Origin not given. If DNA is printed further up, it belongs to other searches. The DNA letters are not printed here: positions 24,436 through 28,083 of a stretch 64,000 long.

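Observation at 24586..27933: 1115-aa protein combining an N-terminal HEPN-like Rx4H motif with a C-terminal discoidin (F5/8 type C) domain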

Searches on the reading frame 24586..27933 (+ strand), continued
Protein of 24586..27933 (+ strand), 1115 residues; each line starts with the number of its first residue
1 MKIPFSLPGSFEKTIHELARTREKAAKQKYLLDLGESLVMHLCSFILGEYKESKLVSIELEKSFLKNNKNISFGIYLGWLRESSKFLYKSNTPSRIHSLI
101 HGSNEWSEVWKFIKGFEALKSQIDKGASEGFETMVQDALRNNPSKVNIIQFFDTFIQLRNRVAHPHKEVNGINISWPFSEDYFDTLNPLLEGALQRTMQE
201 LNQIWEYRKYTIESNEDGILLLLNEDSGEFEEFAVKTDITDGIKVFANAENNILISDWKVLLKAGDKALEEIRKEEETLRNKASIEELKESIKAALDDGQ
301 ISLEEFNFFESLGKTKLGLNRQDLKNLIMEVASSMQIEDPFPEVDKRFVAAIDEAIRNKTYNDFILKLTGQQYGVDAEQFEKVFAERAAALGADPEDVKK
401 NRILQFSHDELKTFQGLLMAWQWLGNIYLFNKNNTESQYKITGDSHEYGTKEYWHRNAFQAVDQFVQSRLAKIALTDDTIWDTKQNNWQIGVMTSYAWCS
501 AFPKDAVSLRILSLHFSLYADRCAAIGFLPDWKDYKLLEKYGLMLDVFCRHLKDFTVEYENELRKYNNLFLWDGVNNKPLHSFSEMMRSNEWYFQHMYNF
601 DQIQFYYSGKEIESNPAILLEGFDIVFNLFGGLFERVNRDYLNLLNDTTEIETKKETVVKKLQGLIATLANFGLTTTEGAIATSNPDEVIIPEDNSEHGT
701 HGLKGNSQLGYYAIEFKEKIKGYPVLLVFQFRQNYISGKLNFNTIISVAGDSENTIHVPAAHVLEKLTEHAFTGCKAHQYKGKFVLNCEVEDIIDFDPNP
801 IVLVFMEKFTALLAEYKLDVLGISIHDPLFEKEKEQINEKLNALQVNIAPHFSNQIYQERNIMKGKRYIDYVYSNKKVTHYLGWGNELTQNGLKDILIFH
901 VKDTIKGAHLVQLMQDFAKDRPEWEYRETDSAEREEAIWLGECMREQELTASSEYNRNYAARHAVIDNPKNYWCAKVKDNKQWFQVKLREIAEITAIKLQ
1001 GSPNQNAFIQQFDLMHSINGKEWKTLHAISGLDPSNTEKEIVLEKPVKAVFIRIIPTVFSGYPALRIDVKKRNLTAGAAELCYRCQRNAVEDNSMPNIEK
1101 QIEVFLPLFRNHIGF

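Call 46: find_encoding_contigs(protein=P0083, flank=10000, max_places=2)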
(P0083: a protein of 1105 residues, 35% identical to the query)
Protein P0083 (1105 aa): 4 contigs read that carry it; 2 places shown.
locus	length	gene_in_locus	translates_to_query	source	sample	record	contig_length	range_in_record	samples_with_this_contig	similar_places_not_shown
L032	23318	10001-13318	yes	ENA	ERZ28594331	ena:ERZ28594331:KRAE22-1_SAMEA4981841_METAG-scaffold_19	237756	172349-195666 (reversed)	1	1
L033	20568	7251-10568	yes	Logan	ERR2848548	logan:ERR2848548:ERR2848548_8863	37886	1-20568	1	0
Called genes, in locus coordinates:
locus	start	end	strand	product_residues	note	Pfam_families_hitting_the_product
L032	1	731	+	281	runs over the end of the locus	PF03167:UDG (weak)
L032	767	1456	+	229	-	-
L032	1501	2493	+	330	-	-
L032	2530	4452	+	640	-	PF13475:DUF4116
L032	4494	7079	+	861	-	PF23598:LRR_14, PF23598:LRR_14, PF13855:LRR_8, PF23598:LRR_14, PF13855:LRR_8, PF13855:LRR_8, PF23598:LRR_14, PF23598:LRR_14, +13 more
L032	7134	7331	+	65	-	-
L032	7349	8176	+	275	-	PF13289:SIR2_2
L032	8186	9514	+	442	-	-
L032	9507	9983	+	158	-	-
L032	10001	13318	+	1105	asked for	PF00754:F5_F8_type_C, PF22633:F5_F8_type_C_2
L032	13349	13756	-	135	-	-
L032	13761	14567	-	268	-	PF04338:DUF481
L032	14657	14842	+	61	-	-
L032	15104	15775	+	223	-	-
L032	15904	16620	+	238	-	-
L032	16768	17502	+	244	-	PF00657:Lipase_GDSL, PF13472:Lipase_GDSL_2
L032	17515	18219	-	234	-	-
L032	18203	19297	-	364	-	-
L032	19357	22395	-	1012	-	PF07719:TPR_2 (faint), PF13424:TPR_12 (faint), PF13428:TPR_14 (faint), PF13432:TPR_16 (faint), PF14559:TPR_19 (faint), PF14903:WG_beta_rep (faint), PF13374:TPR_10 (faint), PF00515:TPR_1 (weak), +1 more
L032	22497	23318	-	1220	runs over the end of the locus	PF07676:PD40, PF00092:VWA, PF13519:VWA_2, PF13768:VWA_3 (weak), PF00691:OmpA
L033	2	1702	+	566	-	?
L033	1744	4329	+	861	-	PF23598:LRR_14, PF23598:LRR_14, PF13855:LRR_8, PF23598:LRR_14, PF13855:LRR_8, PF13855:LRR_8, PF23598:LRR_14, PF23598:LRR_14, +13 more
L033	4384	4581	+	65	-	-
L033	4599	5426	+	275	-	PF13289:SIR2_2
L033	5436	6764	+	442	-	-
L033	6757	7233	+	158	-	-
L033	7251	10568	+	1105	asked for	PF00754:F5_F8_type_C, PF22633:F5_F8_type_C_2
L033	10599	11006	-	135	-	-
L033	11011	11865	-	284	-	PF04338:DUF481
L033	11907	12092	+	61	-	-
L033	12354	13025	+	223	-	-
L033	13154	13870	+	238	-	-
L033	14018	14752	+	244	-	PF00657:Lipase_GDSL, PF13472:Lipase_GDSL_2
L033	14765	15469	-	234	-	-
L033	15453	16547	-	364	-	-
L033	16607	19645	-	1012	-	PF07719:TPR_2 (faint), PF13424:TPR_12 (faint), PF13428:TPR_14 (faint), PF13432:TPR_16 (faint), PF14559:TPR_19 (faint), PF14903:WG_beta_rep (faint), PF13374:TPR_10 (faint), PF00515:TPR_1 (weak), +1 more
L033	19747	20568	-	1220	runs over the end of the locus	PF07676:PD40, PF00092:VWA, PF13519:VWA_2, PF13768:VWA_3 (weak), PF00691:OmpA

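Call 71: search_dna_similar(query=window:24586-27930:+, collection=plasmids, mode=protein, max_evalue=0.001, max_rows=15)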
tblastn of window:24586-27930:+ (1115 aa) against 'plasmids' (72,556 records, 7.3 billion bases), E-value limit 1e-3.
No match.

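Call 72: search_dna_similar(query=window:24586-27930:+, collection=phages, mode=protein, max_evalue=0.001, max_rows=15)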
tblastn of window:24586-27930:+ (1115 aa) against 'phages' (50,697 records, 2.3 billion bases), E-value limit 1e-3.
No match.

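Call 81: search_solved_structures(query=A5, max_evalue=1, show_alignments=1)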
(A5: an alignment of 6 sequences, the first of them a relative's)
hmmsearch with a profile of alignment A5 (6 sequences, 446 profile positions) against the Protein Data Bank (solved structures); distinct sequences matched with E-value up to 1: 2.
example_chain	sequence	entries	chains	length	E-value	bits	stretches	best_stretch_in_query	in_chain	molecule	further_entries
4py9_A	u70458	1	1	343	0.68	11.8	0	77-118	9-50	Putative exopolyphosphatase-related protein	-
3w5w_A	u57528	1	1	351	0.71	11.8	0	77-118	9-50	Putative exopolyphosphatase-related protein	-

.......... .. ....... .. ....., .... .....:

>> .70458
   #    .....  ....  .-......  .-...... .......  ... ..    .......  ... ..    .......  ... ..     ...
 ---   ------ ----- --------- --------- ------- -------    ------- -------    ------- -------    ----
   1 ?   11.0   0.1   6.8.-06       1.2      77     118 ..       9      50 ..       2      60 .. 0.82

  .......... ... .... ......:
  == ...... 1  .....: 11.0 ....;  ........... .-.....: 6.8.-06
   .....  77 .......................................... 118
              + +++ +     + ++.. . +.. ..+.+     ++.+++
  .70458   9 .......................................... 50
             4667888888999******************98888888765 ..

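Call 85: search_protein_families(library=pfam, proteins=[L026:13289-14701:-, L026:14813-16258:+, L026:16230-17819:+, L026:17997-18449:-, L013:8130-9575:-, L013:13713-14486:-, L016:8798-9697:+, L016:13924-15513:+, L024:2-4420:-, L011:9706-10434:+], max_evalue=0.01)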
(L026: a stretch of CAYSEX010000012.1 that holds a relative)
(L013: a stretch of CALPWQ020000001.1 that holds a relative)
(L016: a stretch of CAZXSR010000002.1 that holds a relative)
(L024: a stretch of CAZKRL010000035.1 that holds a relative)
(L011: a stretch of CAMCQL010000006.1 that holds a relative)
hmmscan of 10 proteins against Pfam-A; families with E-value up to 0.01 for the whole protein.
L026:13289-14701:- (470 aa): 0 families

L026:14813-16258:+ (481 aa): 0 families

L026:16230-17819:+ (529 aa): 2 families
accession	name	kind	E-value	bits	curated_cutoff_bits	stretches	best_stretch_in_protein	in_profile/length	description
PF00144.29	Beta-lactamase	-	1.5e-65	222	27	1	56-389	1-316/329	Beta-lactamase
PF11954.13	DUF3471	-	8.1e-10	39.5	29.3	1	436-522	16-100/103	Domain of unknown function (DUF3471)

L026:17997-18449:- (150 aa): 2 families
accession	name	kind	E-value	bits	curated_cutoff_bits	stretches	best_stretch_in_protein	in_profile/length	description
PF21786.3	Bflower_3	-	6.5e-37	126.7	34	1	24-144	2-122/125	6-fold beta flower protein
PF21411.2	Rap1_C_Sp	-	0.0023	17.9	27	0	27-36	11-20/40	S. pombe DNA-binding protein Rap1, C-terminal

L013:8130-9575:- (481 aa): 6 families
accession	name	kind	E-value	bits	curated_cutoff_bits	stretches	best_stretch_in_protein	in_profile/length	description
PF23727.1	Beta-prop_FAM234A_B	-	9.9e-17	61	26.4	2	27-364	1-337/467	FAM234A/B beta-propeller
PF13517.12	FG-GAP_3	-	1.1e-16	61.6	26.9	3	269-326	1-60/61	FG-GAP-like repeat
PF01839.29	FG-GAP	-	1.3e-09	38.2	22.1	0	41-66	6-31/37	FG-GAP repeat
PF25292.1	Beta-prop_CGLA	-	2.1e-07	31.2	26.8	1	66-133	8-74/316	Lambda-carrageenase beta-propeller domain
PF13570.13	Beta-prop_ACSF4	-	2.2e-07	31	133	1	17-158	159-271/329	Beta-alanine-activating enzyme, beta-propeller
PF13360.13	PQQ_2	-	2.5e-05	24.5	27.6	0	65-132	42-102/233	Outer membrane protein assembly factor BamB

L013:13713-14486:- (257 aa): 0 families

L016:8798-9697:+ (299 aa): 2 families
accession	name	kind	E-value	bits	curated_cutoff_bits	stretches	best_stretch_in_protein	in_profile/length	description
PF03462.23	PCRF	-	4.7e-44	151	24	1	2-150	41-194/194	PCRF domain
PF00472.26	RF-1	-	1.4e-42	144.7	35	1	159-268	2-116/116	RF-1 domain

L016:13924-15513:+ (529 aa): 10 families
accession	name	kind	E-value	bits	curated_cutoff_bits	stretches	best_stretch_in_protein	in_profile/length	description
PF00009.33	GTP_EFTU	-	6.7e-51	173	26.5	1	11-274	4-187/188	Elongation factor Tu GTP binding domain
PF16658.11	RF3_C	-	5.7e-47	159.3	40.1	1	384-510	1-130/132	Class II release factor RF3, C-terminal domain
PF22042.2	EF-G_D2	-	1.3e-25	89.7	27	1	292-378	1-83/84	Elongation factor G domain 2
PF01926.29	MMR_HSR1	-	1.5e-07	31.9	21.9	1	14-140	3-113/113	50S ribosome-binding GTPase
PF03144.31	GTP_EFTU_D2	-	4.7e-06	27.4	30.3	1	311-377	2-73/73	Elongation factor Tu domain 2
PF00025.27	Arf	-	4.8e-05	23.4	22.3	1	69-166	48-150/174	ADP-ribosylation factor family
PF14492.12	EFG_III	-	9.8e-05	22.8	27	1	394-461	6-74/75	Elongation Factor G, domain III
PF02421.24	FeoB_N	-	0.00058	19.9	27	1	63-166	31-141/156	Ferrous iron transport protein B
PF04670.18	Gtr1_RagA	-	0.00075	19.4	22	1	77-168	46-149/232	Gtr1/RagA G protein conserved region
PF09439.16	SRPRB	-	0.0019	18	25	0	60-113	28-83/178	Signal recognition particle receptor beta subunit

L024:2-4420:- (1473 aa): 12 families
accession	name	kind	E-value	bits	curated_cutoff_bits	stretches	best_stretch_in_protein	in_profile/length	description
PF13424.12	TPR_12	-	3.2e-18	66.1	30.1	1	990-1049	13-74/77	Tetratricopeptide repeat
PF07719.23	TPR_2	-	4.7e-11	42.3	27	0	839-863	6-30/34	Tetratricopeptide repeat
PF24603.1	TPR_30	-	3.3e-10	40.7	29.7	0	956-1003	14-61/100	Tetratricopeptide repeat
PF05729.18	NACHT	-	7.7e-09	36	26.7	1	268-439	3-164/167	NACHT domain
PF23938.1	DUF7273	-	8.2e-08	32.7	31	0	1096-1138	16-58/65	Domain of unknown function (DUF7273)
PF13191.12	AAA_16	-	6e-07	30.5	32.6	1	246-374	2-143/167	AAA ATPase domain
PF13374.12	TPR_10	-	1.1e-05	25.7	27.5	0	835-865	3-33/42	Tetratricopeptide repeat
PF24883.2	NPHP3_N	-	1.2e-05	26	24.8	1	256-379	12-140/164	Nephrocystin 3, N-terminal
PF25520.1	AAA_lid_TANC1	-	0.00013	22.6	29.1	1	433-493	30-91/96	TANC1-like, AAA+ ATPase lid domain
PF00931.28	NB-ARC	-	0.0025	17.5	23.5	0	254-473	6-206/248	NB-ARC domain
PF12862.13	ANAPC5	-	0.0032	17.9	23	0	991-1017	49-75/91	Anaphase-promoting complex subunit 5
PF20720.3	nSTAND3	-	0.0079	16.3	27.2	0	263-298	15-51/155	Novel STAND NTPase 3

L011:9706-10434:+ (242 aa): 1 family
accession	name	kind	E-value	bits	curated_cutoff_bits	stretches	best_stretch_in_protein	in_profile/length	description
PF04402.19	SIMPL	-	1.6e-29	104.1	25.2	1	35-202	1-160/205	Protein of unknown function (DUF541)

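Call 98: find_related_loci(query=A1, collection=viral_contigs, flank=8000)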
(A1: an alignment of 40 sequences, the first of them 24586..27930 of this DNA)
Query A1 (1115 aa) in viral_contigs; peptide patterns used: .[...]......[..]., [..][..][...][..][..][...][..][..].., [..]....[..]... (x = any residue, [..] = any of these).
35 stretches matched a pattern, but none encodes a relative of the query by tblastn (E <= 1e-3).
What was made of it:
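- T is absent from plasmids, phages and IMG/VR (calls 71, 72, 98).
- Tried and rejected: tblastn of T against plasmids and phages, and an IMG/VR scan, found no match (calls 71, 72, 98).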
